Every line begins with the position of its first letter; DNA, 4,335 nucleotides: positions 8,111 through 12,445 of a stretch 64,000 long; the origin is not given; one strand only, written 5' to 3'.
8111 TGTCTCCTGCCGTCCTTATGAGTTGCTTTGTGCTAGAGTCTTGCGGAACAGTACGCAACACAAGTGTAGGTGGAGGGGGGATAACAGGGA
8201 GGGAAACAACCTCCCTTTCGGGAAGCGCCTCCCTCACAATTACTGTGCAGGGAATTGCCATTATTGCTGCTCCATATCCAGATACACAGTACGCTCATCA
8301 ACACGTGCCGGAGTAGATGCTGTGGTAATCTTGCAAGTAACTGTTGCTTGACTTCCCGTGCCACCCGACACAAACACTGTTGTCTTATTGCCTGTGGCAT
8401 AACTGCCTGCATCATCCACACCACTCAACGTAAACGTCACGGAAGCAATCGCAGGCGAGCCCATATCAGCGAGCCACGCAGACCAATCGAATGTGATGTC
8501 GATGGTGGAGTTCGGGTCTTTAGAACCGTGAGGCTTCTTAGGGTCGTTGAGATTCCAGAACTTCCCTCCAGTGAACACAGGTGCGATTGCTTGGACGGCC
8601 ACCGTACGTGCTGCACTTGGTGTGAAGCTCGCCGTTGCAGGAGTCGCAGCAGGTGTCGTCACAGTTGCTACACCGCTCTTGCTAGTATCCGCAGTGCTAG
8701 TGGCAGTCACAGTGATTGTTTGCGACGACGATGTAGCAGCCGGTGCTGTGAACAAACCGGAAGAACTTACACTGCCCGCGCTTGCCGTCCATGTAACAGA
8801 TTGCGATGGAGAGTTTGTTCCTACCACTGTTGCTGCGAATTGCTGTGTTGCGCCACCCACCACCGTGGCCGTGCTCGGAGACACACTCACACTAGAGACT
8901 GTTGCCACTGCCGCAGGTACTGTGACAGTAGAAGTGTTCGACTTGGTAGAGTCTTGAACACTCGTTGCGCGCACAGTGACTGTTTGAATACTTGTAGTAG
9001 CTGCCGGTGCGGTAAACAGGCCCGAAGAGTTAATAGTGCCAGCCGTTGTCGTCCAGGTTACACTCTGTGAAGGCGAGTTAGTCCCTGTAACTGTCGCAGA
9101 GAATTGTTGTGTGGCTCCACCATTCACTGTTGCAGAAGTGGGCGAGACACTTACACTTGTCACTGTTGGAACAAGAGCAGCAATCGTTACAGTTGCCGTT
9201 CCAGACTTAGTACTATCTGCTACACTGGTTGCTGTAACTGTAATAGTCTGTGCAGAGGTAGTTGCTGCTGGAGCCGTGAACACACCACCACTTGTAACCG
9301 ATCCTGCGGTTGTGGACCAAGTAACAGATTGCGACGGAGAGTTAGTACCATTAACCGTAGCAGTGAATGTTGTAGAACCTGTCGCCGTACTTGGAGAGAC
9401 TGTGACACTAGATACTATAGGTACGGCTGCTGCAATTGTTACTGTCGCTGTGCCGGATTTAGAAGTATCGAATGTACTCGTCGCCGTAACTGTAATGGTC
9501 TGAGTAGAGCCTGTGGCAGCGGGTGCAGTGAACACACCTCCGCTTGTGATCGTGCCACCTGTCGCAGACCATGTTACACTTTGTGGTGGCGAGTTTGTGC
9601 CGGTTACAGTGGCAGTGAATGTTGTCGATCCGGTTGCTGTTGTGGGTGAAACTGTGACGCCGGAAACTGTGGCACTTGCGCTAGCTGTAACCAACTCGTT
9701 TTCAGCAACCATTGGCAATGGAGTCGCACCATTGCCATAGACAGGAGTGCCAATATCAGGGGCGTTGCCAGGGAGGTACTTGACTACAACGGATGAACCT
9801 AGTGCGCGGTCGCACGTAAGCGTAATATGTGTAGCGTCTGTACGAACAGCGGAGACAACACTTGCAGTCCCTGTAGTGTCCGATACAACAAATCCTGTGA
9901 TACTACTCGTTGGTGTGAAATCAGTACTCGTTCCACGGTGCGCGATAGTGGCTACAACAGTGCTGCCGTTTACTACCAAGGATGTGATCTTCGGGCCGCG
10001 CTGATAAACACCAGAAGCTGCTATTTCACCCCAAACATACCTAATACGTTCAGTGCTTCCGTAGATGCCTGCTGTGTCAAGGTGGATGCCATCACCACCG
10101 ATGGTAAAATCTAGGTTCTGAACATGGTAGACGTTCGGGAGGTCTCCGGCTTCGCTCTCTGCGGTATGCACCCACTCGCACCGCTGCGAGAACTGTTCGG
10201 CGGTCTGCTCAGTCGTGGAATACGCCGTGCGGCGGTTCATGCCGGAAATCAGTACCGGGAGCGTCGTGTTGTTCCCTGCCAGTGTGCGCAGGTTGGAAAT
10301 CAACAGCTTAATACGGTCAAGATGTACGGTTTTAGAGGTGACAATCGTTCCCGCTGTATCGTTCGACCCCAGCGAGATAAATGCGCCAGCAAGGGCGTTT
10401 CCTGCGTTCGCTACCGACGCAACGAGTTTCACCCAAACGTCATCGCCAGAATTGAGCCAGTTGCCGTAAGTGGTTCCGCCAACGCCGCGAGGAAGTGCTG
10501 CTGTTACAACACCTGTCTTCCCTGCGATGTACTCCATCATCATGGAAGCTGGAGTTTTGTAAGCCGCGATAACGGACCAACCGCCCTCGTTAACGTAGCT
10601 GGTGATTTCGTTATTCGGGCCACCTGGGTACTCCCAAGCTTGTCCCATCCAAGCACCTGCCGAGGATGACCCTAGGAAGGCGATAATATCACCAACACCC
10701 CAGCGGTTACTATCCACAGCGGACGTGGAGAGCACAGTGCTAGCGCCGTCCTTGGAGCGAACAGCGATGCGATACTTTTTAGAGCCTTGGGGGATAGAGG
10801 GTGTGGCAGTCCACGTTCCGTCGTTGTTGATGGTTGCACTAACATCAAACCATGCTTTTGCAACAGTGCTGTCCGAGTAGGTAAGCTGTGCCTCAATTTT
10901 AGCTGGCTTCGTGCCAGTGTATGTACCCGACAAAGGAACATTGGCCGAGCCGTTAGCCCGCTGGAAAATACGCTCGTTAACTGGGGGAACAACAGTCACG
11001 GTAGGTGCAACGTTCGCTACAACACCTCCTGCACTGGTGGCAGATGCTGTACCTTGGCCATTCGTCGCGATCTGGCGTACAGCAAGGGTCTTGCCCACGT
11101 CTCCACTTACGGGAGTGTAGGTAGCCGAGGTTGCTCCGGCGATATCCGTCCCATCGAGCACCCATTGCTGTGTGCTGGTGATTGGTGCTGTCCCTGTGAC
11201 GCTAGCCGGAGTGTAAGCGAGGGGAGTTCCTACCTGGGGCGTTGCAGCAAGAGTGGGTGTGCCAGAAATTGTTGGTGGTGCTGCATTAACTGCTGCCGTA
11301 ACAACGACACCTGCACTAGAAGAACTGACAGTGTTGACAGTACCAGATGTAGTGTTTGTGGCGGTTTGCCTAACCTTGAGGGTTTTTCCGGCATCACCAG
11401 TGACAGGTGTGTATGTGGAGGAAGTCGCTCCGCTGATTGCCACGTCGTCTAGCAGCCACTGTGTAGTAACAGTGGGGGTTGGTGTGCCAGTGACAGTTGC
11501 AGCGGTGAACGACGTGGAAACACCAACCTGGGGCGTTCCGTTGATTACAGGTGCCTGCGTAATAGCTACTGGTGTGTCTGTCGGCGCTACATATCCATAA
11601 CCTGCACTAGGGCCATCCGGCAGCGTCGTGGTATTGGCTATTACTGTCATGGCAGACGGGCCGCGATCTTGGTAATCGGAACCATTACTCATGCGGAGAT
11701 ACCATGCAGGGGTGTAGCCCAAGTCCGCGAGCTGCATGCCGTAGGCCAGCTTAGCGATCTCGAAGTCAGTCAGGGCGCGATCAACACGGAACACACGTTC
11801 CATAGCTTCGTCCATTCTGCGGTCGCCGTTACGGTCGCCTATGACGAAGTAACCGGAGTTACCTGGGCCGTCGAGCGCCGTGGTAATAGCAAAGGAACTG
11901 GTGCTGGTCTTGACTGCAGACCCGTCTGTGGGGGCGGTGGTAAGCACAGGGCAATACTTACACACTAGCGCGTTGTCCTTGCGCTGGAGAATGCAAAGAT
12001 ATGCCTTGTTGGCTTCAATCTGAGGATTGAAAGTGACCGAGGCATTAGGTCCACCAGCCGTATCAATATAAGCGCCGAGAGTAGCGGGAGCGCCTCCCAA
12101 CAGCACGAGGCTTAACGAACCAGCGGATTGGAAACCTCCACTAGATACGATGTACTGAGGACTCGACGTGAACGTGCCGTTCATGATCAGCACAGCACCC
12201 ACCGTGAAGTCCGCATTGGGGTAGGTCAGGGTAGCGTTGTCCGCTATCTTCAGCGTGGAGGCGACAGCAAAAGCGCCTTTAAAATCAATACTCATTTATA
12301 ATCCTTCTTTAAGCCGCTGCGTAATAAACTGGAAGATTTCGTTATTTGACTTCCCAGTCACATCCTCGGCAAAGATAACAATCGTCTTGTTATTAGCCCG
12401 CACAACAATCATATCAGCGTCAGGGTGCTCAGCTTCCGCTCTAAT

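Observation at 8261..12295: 1344-aa lectin/SGNH-esterase/Big_2 protein encoded inside the head-tail connector gene cluster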

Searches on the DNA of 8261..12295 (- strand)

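Call 7: search_dna_similar(query=window:8261-12295:-, collection=phages, mode=near, max_rows=25)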
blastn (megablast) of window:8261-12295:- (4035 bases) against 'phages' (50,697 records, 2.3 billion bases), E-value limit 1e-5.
No match.

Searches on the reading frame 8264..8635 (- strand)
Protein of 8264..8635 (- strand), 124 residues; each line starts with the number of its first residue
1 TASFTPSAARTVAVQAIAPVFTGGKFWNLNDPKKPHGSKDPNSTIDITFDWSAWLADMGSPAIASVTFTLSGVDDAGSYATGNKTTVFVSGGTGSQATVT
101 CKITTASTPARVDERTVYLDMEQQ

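Call 26: search_solved_structures(query=window:8264-8635:-, max_evalue=10, show_alignments=3)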
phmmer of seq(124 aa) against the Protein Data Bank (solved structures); distinct sequences matched with E-value up to 10: 19.
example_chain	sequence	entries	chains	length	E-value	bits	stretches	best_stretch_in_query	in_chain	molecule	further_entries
1kcs_H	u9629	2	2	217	0.029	17.7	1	61-113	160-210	PC282 IMMUNOGLOBULIN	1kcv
3vex_A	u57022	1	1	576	0.12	15.7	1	57-111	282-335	O-carbamoyltransferase TobZ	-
3vez_A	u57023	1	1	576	0.12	15.7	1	57-111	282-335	O-carbamoyltransferase TobZ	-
3ver_A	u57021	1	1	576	0.12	15.7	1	57-111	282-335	O-carbamoyltransferase TobZ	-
3ven_A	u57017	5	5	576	0.12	15.7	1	57-111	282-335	O-carbamoyltransferase TobZ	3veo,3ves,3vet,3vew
3vf2_A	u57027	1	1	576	0.12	15.7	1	57-111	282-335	O-carbamoyltransferase TobZ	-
3vf4_A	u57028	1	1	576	0.12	15.7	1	57-111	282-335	O-carbamoyltransferase TobZ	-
1veo_A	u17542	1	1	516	0.16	15.2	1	22-82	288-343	Beta-amylase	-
1b90_A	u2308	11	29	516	0.17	15.2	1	22-82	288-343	PROTEIN (BETA-AMYLASE) | Beta-amylase | PROTEIN (1,4-ALPHA-D-GLUCAN MALTOHYDROLASE.)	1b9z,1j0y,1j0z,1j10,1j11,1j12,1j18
1itc_A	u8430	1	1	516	0.17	15.1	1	22-82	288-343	Beta-Amylase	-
1ven_A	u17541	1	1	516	0.18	15.1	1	22-82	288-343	Beta-amylase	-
6ao0_H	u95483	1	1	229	0.27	14.5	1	66-96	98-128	CAT192 Fab Heavy chain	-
2uyl_B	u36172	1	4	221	0.52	13.6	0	62-118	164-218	MONOCLONAL ANTIBODY F-22-30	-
6anp_B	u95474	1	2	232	0.61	13.4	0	66-99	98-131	CAT192 Fab Heavy chain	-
1vep_A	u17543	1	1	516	0.91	12.8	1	22-81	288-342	Beta-amylase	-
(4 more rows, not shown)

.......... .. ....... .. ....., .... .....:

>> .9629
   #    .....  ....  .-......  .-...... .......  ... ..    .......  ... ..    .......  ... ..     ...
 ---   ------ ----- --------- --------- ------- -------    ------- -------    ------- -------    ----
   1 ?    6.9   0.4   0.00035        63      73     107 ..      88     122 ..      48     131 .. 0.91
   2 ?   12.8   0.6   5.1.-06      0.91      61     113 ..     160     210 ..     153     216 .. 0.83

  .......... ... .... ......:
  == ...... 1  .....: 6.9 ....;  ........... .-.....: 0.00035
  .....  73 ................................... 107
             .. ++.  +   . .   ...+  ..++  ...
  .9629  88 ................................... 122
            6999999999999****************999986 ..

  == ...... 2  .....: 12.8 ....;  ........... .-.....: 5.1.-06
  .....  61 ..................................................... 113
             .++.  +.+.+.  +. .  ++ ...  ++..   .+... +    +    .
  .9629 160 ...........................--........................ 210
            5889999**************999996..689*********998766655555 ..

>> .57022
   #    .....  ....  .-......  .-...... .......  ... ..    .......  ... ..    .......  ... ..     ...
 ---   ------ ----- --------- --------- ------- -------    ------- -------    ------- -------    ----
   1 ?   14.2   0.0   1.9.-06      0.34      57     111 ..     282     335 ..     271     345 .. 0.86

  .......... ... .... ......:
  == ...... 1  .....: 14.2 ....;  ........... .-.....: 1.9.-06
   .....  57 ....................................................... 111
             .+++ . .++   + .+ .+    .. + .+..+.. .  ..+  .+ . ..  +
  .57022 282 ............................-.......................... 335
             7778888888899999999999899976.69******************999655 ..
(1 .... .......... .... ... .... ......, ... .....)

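Call 53: search_solved_structures(query=A4, max_evalue=10, show_alignments=3)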
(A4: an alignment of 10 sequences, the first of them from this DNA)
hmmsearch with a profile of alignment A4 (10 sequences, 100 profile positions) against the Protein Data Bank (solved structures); distinct sequences matched with E-value up to 10: 6.
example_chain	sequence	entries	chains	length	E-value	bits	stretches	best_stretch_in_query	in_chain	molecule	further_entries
8jou_D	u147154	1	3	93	0.007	19.8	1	14-87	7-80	Virion-associated phage protein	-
2ee3_A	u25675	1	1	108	0.68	13.4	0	53-82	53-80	Collagen alpha-1(XX) chain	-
7wth_L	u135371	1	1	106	0.74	13.3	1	43-85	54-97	Light chain of XGv264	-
7wti_K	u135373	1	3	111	0.81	13.2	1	43-85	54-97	Light chain of XGv264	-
4qci_A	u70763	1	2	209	1.4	12.5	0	40-80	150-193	anti-PDGF-BB antibody - Light Chain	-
8tp7_F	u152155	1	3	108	1.8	12.1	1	41-86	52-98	Light chain of monoclonal antibody 4-1-1G03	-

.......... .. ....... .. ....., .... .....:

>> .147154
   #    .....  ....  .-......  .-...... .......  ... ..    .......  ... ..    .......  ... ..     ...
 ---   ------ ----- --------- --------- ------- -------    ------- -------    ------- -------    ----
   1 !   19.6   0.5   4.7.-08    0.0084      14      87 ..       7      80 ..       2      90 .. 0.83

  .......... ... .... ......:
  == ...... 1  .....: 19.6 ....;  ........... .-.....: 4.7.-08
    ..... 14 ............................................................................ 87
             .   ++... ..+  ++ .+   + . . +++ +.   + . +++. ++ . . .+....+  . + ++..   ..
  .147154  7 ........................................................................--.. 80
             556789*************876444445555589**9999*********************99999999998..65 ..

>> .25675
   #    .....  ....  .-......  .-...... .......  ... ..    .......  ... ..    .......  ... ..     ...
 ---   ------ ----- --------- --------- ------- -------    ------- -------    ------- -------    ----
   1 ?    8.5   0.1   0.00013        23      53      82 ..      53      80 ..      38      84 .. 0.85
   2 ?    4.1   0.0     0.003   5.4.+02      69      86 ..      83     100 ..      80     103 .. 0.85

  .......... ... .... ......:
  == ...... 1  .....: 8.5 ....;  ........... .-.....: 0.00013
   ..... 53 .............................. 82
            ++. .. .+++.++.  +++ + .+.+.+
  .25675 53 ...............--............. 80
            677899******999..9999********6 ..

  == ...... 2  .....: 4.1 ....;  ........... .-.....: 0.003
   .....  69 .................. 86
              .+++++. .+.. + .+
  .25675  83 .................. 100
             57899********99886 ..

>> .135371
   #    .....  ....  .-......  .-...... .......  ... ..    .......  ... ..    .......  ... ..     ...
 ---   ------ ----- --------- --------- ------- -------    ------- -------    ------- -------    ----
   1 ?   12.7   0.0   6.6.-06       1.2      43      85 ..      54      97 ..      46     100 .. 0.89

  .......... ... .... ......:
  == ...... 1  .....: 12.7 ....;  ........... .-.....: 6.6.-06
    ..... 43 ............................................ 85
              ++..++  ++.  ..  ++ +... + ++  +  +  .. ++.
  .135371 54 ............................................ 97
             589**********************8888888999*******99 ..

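Call 64: search_dna_similar(query=window:8264-8563:-, collection=phages, mode=protein, max_evalue=1, max_rows=40)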
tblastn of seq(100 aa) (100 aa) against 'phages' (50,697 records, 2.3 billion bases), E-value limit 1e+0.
Records with a match: 70; places in all: 70; records where one place covers at least 80% of the query: 67.
Best place of each record, by identity: <60% 70.
By first word of the organism name: Mycobacterium 45; Gordonia 15; Rhodococcus 5; Microcystis 4; Bradyrhizobium 1.
By host as written in the record: Mycobacterium smegmatis mc2 155 21; Mycobacterium smegmatis mc#155 13; Gordonia terrae 3612 11; Rhodococcus equi NRRL B-16538 3; Gordonia terrae CAG3 3; Microcystis aeruginosa 3; Mycobacterium chelonae ATCC 35752_DMP1 2; Rhodococcus equi 2; and 10 more.
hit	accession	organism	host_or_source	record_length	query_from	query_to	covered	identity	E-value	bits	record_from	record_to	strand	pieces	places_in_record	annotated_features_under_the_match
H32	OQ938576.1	Rhodococcus phage Shagrat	Rhodococcus equi NRRL B-16538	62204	14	95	82%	41.9%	3e-5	46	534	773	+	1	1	2: hypothetical protein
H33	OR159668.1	Mycobacterium phage Aegeus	Mycobacterium chelonae ATCC 35752_DMP1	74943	15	99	85%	38.9%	1e-3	42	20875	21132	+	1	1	22: hypothetical protein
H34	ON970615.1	Mycobacterium phage Baudelaire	Mycobacterium chelonae ATCC 35752_DMP1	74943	15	99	85%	38.9%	1e-3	42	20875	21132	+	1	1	22: hypothetical protein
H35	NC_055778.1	Gordonia phage Stultus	Gordonia terrae 3612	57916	2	99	98%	33.0%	9e-1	34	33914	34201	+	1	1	36: hypothetical protein | 35: minor tail protein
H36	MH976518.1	Gordonia phage Stultus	Gordonia terrae 3612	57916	2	99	98%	33.0%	9e-1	34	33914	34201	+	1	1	36: hypothetical protein | 35: minor tail protein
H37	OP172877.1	Gordonia phage Kewpiedoll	Gordonia terrae NRRL B-16283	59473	2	99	98%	33.0%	9e-1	34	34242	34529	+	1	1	37: hypothetical protein | 36: minor tail protein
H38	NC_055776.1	Gordonia phage Geodirt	Gordonia terrae 3612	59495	2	99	98%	33.0%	9e-1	34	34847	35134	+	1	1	36: hypothetical protein | 35: minor tail protein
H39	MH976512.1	Gordonia phage Geodirt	Gordonia terrae 3612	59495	2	99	98%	33.0%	9e-1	34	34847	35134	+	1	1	36: hypothetical protein | 35: hypothetical protein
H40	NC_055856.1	Gordonia Phage Barsten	Gordonia terrae 3612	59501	2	99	98%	33.0%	9e-1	34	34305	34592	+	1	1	38: hypothetical protein | 37: minor tail protein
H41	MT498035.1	Gordonia Phage Barsten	Gordonia terrae 3612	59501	2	99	98%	33.0%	9e-1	34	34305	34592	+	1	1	38: hypothetical protein | 37: minor tail protein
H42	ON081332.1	Gordonia phage ChadMasterC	Gordonia terrae CAG3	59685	2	99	98%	33.0%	9e-1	34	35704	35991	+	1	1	38: hypothetical protein | 37: minor tail protein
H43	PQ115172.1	Mycobacterium phage Maddy2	Mycobacterium sp. Elmwood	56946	4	99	96%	33.3%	4e-1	34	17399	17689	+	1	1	hypothetical protein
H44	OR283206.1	Gordonia phage MoontowerMania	Gordonia terrae CAG3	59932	8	99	92%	34.0%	3e-1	35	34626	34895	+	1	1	37: hypothetical protein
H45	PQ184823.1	Gordonia phage RiverRaider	Gordonia terrae CAG3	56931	14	98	85%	36.8%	2e-3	41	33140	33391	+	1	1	38: hypothetical protein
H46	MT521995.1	Gordonia phage Moosehead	Gordonia terrae 3612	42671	15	100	86%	36.2%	3e-4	44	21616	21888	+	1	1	27: hypothetical protein | 28: hypothetical protein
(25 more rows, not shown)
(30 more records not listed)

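Call 65: get_annotated_region(hit=H33, flank=7000)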
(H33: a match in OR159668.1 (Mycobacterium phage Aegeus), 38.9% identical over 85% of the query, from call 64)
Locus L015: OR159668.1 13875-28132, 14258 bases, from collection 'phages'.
description: Mycobacterium phage Aegeus, complete genome.
organism: Mycobacterium phage Aegeus (NCBI taxid 3062839)
taxonomy: Viruses; Duplodnaviria; Heunggongvirae; Uroviricota; Caudoviricetes; Vilmaviridae; Lclasvirinae
host: Mycobacterium chelonae ATCC 35752_DMP1; source: soil; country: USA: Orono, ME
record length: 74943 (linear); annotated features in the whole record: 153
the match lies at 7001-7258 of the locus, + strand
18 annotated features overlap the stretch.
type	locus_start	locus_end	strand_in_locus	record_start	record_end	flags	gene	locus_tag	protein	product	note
CDS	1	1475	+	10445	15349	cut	16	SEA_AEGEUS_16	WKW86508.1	tape measure protein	-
CDS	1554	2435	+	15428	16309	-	17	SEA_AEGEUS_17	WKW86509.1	minor tail protein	-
CDS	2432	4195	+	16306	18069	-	18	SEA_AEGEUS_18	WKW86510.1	minor tail protein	-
CDS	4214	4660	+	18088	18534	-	19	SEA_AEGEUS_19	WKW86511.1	hypothetical protein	-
CDS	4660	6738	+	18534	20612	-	20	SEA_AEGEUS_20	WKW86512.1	minor tail protein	-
CDS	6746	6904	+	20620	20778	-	21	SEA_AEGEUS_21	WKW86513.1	hypothetical protein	-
CDS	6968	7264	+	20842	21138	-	22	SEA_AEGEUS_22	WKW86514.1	hypothetical protein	-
CDS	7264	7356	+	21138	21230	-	23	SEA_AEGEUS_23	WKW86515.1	hypothetical protein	-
CDS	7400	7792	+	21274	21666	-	24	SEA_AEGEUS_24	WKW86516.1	hypothetical protein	-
CDS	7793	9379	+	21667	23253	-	25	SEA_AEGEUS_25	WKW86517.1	minor tail protein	-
CDS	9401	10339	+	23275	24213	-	26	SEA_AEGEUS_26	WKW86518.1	hypothetical protein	-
CDS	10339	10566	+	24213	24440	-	27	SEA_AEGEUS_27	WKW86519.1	hypothetical protein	-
CDS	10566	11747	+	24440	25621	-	28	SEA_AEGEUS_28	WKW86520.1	lysin A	-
CDS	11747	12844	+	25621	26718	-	29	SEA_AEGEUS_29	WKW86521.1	lysin B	-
CDS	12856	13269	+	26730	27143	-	30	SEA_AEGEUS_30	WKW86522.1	hypothetical protein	-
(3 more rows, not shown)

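Call 66: get_annotated_region(hit=H46, flank=7000)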
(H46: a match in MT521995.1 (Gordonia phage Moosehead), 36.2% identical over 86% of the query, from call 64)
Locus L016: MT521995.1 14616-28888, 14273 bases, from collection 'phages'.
description: Gordonia phage Moosehead, complete genome.
organism: Gordonia phage Moosehead (NCBI taxid 2743987)
taxonomy: Viruses; Duplodnaviria; Heunggongvirae; Uroviricota; Caudoviricetes
host: Gordonia terrae 3612; source: soil; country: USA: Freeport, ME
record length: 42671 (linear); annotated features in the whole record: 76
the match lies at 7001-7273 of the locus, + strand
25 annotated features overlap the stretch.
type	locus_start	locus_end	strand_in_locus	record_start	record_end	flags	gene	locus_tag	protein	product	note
CDS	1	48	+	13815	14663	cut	16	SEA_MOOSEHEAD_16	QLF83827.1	minor tail protein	-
CDS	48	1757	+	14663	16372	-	17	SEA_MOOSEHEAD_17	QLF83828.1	minor tail protein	-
CDS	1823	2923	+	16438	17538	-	18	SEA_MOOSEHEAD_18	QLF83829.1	lysin A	-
CDS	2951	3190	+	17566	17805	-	19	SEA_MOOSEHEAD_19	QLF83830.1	membrane protein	-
CDS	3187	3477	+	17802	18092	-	20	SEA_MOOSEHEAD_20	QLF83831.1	membrane protein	-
CDS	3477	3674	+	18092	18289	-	21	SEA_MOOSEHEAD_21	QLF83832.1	hypothetical protein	-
CDS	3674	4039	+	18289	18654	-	22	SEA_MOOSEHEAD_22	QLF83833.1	membrane protein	-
CDS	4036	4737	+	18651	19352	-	23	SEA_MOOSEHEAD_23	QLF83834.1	lysin B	-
CDS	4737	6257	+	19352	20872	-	24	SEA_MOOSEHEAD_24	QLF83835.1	minor tail protein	-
CDS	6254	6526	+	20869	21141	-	25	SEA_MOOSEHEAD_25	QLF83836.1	hypothetical protein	-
CDS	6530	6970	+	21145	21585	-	26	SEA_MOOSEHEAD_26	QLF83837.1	hypothetical protein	-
CDS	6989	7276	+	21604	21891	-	27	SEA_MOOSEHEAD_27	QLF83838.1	hypothetical protein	-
CDS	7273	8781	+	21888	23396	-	28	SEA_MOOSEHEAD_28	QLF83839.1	hypothetical protein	-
CDS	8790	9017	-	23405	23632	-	29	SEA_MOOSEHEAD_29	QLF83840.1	hypothetical protein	-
CDS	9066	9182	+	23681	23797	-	30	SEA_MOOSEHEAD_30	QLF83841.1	membrane protein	-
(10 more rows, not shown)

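Call 67: get_annotated_region(hit=H35, flank=7000)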
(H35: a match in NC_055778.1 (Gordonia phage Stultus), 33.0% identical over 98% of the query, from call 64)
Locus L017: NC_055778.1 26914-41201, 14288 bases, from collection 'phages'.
description: Gordonia phage Stultus, complete genome.
organism: Gordonia phage Stultus (NCBI taxid 2483674)
taxonomy: Viruses; Duplodnaviria; Heunggongvirae; Uroviricota; Caudoviricetes; Vividuovirus; Vividuovirus stultus
host: Gordonia terrae 3612; source: soil; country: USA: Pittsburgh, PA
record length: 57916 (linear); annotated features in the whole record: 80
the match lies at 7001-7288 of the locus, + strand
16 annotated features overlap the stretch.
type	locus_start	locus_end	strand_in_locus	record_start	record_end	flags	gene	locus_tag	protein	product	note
CDS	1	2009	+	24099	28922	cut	31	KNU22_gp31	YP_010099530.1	tail length tape measure protein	-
CDS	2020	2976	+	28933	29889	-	32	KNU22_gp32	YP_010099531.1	minor tail protein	-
CDS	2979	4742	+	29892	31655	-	33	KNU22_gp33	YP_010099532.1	minor tail protein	-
CDS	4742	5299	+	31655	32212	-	34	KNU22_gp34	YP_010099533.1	minor tail protein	-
CDS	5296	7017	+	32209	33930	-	35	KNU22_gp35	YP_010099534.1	minor tail protein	-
CDS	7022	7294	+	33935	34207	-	36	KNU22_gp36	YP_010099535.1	hypothetical protein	-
CDS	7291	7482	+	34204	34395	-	37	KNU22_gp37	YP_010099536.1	hypothetical protein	-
CDS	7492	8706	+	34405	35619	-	38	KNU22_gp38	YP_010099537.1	minor tail protein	-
CDS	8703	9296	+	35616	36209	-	39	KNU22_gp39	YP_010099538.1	minor tail protein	-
CDS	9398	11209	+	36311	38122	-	40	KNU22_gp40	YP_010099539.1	endolysin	-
CDS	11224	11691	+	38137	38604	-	41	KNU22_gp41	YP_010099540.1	hypothetical protein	-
CDS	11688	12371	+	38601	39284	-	42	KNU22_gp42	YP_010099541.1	minor tail protein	-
CDS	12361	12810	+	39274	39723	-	43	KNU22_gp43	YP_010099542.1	hypothetical protein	-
CDS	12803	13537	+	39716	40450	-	44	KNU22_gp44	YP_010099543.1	lysin B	-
CDS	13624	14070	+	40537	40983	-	45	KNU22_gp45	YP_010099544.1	hypothetical protein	-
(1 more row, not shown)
